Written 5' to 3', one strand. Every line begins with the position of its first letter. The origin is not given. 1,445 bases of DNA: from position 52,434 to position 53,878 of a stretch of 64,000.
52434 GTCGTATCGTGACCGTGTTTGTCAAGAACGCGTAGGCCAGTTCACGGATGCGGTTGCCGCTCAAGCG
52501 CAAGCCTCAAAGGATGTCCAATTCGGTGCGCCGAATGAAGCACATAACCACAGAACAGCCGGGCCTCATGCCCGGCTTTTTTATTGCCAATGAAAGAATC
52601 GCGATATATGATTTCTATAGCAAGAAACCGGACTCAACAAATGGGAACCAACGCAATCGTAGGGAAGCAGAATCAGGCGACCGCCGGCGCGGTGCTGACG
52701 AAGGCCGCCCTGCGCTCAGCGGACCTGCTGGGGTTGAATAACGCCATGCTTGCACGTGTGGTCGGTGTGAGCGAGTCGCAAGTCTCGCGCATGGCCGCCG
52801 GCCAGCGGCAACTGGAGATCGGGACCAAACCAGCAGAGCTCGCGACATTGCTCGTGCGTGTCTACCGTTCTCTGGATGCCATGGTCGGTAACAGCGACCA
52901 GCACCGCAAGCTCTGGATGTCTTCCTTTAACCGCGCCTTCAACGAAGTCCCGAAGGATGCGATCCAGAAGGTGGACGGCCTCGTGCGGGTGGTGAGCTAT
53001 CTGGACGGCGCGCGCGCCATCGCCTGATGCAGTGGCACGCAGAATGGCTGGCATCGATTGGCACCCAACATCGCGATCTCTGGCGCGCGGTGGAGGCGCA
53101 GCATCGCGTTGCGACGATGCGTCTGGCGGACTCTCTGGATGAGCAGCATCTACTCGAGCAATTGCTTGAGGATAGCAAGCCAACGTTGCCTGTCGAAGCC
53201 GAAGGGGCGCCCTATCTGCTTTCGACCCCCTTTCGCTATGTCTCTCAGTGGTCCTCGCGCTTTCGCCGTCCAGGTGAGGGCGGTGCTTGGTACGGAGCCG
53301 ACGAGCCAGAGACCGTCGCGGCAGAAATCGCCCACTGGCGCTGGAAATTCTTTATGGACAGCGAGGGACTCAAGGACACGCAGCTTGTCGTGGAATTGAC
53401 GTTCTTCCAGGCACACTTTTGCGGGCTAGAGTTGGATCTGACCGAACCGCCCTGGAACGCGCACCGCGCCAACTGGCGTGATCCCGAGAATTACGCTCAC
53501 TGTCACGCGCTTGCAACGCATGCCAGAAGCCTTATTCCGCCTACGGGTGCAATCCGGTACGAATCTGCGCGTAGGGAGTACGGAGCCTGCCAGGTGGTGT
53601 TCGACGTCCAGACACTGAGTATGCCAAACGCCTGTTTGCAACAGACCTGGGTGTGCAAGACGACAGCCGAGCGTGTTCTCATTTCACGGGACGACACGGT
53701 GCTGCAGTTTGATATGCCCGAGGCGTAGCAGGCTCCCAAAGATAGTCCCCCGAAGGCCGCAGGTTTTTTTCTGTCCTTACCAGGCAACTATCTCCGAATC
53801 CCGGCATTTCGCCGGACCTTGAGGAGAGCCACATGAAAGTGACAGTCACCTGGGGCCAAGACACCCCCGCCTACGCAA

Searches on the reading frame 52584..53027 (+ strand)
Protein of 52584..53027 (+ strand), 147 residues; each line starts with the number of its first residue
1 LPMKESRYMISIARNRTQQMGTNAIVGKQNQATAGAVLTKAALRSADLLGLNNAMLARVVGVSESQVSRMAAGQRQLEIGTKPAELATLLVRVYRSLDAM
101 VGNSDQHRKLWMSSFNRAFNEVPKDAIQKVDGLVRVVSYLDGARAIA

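Call 3: search_protein_families(library=pfam, proteins=[window:52584-53027:+], max_evalue=0.01)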
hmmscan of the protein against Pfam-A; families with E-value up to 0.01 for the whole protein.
window:52584-53027:+ (147 aa): 4 families
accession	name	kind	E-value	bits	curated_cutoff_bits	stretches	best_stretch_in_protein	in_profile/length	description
PF09722.15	Xre_MbcA_ParS_C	-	3.5e-09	37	24.5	1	96-144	1-49/51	Antitoxin Xre/MbcA/ParS C-terminal toxin-binding domain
PF20432.4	Xre-like-HTH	-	2.9e-08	34.3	25.8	1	30-91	3-62/63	Antitoxin Xre-like helix-turn-helix domain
PF01381.28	HTH_3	-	0.0012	19.3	23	1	48-77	7-36/55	Helix-turn-helix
PF13560.12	HTH_31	-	0.0052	17.5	27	1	47-77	13-42/64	Helix-turn-helix domain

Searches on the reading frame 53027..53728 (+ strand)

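Call 3: search_protein_families(library=pfam, proteins=[window:53027-53728:+], max_evalue=0.01)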
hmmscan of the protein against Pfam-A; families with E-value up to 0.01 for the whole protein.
window:53027-53728:+ (233 aa): 1 family
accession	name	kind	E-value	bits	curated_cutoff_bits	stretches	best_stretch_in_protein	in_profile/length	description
PF08808.17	RES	-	1.3e-20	74.4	23.2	1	58-195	5-138/157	RES domain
